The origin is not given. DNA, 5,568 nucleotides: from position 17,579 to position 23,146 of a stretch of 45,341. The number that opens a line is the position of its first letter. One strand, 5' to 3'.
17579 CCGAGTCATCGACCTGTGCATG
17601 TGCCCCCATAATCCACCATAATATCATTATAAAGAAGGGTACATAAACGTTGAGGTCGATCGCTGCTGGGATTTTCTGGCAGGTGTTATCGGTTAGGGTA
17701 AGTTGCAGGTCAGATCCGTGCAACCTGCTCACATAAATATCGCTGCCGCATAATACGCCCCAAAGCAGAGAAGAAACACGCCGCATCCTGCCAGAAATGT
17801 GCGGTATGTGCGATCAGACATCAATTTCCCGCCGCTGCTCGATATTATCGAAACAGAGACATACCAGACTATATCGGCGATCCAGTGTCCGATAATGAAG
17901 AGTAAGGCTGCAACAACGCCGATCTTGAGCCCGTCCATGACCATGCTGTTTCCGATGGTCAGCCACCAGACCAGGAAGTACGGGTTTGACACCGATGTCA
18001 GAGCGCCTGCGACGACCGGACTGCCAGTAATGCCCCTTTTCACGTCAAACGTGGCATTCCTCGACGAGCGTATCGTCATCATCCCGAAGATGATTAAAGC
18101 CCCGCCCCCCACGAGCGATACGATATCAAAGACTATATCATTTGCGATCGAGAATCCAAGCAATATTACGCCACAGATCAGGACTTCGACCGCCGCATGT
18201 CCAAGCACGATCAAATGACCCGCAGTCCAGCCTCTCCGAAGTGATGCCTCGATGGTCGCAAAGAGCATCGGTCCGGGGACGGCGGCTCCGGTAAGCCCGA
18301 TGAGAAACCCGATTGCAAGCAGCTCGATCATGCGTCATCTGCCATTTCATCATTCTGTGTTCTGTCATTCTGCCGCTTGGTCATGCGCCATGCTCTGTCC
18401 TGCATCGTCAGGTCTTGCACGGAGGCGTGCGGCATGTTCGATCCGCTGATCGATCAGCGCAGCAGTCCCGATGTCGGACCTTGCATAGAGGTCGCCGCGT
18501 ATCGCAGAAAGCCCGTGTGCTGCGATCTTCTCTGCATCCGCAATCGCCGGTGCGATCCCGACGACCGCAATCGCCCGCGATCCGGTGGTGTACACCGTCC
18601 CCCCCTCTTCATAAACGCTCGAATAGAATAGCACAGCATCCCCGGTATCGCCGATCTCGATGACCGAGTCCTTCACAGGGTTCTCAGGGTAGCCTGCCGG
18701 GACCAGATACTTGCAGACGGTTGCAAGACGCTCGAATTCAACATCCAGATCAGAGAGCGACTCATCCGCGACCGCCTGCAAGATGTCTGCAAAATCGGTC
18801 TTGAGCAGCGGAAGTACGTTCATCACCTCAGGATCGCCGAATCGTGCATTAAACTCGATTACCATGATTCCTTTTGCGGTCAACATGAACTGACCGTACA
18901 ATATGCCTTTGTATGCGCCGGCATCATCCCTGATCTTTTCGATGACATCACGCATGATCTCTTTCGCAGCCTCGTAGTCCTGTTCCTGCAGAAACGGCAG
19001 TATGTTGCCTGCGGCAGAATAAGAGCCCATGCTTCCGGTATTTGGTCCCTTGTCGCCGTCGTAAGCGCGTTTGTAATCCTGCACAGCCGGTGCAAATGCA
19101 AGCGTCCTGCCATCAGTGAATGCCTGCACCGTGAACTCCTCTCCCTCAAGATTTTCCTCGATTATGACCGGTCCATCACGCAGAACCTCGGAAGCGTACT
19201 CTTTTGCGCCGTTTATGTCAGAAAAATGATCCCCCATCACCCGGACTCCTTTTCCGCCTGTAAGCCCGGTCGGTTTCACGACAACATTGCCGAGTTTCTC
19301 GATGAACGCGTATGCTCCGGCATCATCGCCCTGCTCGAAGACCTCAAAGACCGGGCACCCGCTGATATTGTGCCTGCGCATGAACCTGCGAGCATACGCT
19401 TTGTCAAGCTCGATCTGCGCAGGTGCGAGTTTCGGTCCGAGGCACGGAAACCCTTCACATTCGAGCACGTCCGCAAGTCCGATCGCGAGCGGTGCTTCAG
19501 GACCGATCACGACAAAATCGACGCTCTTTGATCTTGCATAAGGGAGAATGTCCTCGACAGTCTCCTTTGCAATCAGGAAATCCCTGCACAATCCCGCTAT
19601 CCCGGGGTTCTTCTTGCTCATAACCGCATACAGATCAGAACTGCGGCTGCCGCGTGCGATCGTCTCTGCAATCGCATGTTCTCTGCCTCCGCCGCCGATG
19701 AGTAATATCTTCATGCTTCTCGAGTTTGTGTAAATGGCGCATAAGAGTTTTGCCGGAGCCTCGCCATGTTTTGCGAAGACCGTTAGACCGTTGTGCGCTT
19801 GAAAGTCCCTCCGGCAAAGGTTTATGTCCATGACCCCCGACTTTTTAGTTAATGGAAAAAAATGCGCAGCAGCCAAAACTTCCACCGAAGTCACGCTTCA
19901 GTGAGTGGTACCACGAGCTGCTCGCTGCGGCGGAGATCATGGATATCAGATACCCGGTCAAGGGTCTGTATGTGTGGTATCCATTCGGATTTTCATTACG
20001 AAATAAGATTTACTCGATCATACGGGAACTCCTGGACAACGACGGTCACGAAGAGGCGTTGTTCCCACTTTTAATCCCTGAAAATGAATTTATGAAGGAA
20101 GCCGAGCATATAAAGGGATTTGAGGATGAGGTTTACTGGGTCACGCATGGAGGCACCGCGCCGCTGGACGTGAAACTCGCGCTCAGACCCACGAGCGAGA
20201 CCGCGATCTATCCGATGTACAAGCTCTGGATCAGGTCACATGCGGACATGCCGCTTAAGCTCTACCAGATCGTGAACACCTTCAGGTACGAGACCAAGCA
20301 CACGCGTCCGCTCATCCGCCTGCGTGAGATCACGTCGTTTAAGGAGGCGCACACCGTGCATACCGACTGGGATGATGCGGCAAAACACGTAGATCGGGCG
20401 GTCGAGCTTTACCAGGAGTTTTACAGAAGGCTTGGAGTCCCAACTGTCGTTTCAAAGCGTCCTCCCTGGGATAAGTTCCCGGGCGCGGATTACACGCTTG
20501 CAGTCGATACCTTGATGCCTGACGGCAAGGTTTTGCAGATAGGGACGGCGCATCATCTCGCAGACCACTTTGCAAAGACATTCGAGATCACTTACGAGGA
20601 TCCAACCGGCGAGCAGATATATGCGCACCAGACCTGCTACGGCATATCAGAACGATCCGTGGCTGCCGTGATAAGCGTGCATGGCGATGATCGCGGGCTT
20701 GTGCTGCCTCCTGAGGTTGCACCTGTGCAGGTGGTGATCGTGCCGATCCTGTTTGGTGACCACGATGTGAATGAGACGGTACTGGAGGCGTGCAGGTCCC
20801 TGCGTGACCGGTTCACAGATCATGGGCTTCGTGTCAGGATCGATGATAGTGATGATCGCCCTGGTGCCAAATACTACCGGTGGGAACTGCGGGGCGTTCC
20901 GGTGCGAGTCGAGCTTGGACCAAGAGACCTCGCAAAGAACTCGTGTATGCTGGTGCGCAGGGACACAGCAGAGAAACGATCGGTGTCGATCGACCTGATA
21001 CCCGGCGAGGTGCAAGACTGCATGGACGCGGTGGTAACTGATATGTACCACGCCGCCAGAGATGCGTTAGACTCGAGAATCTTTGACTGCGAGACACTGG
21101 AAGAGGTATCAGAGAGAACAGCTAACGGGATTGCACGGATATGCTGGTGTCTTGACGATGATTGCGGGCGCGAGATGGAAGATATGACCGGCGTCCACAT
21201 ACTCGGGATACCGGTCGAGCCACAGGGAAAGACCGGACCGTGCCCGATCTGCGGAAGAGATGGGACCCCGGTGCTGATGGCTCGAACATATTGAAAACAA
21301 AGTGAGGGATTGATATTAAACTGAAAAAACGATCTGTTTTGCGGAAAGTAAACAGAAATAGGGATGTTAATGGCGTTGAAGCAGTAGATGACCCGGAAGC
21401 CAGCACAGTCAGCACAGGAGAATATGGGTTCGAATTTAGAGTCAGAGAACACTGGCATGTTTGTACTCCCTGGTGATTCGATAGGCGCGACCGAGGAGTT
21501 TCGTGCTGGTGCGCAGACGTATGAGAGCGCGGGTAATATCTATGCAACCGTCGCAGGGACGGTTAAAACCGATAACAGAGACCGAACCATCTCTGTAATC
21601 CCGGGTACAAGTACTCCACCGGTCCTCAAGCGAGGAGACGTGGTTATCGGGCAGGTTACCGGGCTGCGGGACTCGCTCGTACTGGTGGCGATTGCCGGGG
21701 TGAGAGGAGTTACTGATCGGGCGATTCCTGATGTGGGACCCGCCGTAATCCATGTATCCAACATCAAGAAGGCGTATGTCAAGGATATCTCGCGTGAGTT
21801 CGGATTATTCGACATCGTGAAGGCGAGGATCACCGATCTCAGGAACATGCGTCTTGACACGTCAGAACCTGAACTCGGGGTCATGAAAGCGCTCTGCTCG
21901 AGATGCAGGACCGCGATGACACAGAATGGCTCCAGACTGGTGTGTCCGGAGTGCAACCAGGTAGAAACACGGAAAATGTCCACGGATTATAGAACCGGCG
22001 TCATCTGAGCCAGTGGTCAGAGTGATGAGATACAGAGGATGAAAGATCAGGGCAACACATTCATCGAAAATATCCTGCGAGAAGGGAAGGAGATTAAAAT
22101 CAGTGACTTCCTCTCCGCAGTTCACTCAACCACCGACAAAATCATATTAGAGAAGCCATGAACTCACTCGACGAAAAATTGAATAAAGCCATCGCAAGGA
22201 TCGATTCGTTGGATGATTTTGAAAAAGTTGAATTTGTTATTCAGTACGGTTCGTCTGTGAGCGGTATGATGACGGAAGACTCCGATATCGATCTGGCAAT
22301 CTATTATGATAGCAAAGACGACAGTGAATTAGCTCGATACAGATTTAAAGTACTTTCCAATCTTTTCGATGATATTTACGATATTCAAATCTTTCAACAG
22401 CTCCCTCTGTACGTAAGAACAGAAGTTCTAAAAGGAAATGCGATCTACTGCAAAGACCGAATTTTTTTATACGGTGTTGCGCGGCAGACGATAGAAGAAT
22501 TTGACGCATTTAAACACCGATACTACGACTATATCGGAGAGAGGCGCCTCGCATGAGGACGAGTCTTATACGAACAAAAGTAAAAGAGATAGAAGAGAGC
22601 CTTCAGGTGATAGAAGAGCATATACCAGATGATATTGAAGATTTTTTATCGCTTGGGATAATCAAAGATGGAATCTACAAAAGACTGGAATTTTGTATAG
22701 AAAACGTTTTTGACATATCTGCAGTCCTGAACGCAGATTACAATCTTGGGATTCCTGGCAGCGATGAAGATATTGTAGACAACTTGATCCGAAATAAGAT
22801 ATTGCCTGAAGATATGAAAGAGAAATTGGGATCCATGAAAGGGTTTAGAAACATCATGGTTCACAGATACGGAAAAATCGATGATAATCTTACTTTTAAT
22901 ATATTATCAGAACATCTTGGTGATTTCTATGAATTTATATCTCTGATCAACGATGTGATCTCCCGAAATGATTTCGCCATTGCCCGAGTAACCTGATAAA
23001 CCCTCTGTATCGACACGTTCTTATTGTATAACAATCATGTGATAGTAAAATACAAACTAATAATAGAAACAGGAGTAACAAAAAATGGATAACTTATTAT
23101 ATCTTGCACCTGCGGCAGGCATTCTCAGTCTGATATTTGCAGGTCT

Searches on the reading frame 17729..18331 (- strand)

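Call 24: search_protein_families(library=pfam, proteins=[window:17729-18331:-], max_evalue=0.001)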
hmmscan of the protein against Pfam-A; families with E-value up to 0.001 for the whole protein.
window:17729-18331:- (200 aa): 1 family
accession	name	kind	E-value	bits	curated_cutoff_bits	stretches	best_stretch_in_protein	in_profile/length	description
PF01810.24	LysE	-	4.6e-28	98.5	25.6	1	14-194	2-189/193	LysE type translocator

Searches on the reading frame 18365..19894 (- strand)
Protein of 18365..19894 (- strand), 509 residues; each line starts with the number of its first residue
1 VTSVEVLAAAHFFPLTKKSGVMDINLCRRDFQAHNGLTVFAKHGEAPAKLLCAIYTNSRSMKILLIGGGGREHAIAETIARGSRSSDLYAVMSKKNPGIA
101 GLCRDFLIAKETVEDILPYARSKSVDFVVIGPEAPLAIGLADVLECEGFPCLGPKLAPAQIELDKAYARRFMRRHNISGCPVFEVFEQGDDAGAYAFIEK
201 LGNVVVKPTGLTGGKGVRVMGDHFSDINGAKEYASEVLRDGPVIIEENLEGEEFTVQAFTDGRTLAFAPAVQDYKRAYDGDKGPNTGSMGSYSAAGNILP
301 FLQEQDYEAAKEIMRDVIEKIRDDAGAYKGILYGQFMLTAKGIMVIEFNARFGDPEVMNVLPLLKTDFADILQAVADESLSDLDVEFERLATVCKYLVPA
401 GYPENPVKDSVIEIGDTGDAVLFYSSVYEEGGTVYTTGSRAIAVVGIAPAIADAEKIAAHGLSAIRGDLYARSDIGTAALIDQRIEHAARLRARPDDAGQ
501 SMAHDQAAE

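Call 24: search_protein_families(library=pfam, proteins=[window:18365-19894:-], max_evalue=0.001)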
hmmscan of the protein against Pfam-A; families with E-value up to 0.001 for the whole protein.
window:18365-19894:- (509 aa): 5 families
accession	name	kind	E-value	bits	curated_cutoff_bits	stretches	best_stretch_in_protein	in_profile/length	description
PF01071.24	GARS_A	-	5.6e-53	180.1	27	1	164-356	2-193/194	Phosphoribosylglycinamide synthetase, ATP-grasp (A) domain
PF02844.21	GARS_N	-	1.4e-25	90.3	29.5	1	61-162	1-100/100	Phosphoribosylglycinamide synthetase, N domain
PF02843.22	GARS_C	-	8.5e-16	58.5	34.8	1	392-477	1-91/92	Phosphoribosylglycinamide synthetase, C domain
PF02655.19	ATP-grasp_3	-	1.6e-08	35.2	23.2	1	199-353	29-158/160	ATP-grasp domain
PF13535.11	ATP-grasp_4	-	1.2e-05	25.4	27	0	205-261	6-73/160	ATP-grasp domain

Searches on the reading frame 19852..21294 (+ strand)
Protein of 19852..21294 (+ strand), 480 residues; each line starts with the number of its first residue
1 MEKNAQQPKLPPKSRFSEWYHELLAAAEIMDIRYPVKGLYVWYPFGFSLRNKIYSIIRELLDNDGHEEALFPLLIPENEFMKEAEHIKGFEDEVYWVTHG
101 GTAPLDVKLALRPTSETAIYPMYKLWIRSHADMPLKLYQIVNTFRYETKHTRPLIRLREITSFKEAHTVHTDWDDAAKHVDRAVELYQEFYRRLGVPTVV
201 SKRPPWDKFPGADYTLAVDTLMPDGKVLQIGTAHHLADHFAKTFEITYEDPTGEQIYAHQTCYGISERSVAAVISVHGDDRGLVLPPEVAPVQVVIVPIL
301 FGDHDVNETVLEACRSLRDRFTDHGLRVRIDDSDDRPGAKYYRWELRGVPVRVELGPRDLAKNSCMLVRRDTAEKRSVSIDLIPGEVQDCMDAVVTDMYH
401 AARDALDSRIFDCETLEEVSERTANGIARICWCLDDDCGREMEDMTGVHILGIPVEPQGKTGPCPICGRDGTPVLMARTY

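Call 24: search_protein_families(library=pfam, proteins=[window:19852-21294:+], max_evalue=0.001)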
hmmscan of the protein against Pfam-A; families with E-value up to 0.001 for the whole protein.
window:19852-21294:+ (480 aa): 3 families
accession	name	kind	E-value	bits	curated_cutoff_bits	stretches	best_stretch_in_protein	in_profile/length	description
PF00587.30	tRNA-synt_2b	-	3.6e-29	102.5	29.3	1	105-276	7-178/179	tRNA synthetase class II core domain (G, H, P, S and T)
PF03129.25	HGTP_anticodon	-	5.2e-20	71.8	21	1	293-388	1-92/94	Anticodon binding domain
PF09180.16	ProRS-C_1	-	5.7e-11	42.9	31.5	1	417-480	2-71/71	Prolyl-tRNA synthetase, C-terminal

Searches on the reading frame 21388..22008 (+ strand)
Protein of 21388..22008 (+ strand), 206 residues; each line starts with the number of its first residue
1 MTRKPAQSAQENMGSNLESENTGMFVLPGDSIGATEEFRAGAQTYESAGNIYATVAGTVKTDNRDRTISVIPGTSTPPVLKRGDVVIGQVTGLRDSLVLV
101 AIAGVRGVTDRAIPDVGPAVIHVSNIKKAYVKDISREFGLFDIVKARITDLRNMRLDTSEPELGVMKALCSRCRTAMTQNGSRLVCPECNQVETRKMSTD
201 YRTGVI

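Call 24: search_protein_families(library=pfam, proteins=[window:21388-22008:+], max_evalue=0.001)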
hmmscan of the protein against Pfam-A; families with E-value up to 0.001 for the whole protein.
window:21388-22008:+ (206 aa): 2 families
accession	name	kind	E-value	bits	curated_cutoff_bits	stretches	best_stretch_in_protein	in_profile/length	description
PF14382.12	ECR1_N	-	3.6e-12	46.3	27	1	25-62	1-38/38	Exosome complex exonuclease RRP4 N-terminal region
PF22625.2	ECR1_N_2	-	9.3e-06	25.8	27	1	26-72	4-49/51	Exosome RNA binding protein RRP4 N-terminal domain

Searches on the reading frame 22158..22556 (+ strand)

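Call 25: search_protein_families(library=pfam, proteins=[window:22158-22556:+], max_evalue=0.001)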
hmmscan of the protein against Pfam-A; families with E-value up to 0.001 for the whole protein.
window:22158-22556:+ (132 aa): 3 families
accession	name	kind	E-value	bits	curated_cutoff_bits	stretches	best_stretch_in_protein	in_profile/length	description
PF18765.7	Polbeta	-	1.8e-13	50.9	26.9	1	17-101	6-92/93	Polymerase beta, Nucleotidyltransferase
PF01909.29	NTP_transf_2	-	9.8e-08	32.7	21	1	17-89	7-85/93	Nucleotidyltransferase domain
PF22600.2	MTPAP-like_central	-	1.6e-06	28.7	27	1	7-82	28-96/139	Poly(A) RNA polymerase, mitochondrial-like, central palm domain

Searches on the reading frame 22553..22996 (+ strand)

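Call 25: search_protein_families(library=pfam, proteins=[window:22553-22996:+], max_evalue=0.001)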
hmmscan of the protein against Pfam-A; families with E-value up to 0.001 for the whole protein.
window:22553-22996:+ (147 aa): 1 family
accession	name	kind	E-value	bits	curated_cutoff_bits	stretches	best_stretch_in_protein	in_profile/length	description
PF01934.22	HepT-like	-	1.5e-27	96.1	23.5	1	13-130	1-118/120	Ribonuclease HepT-like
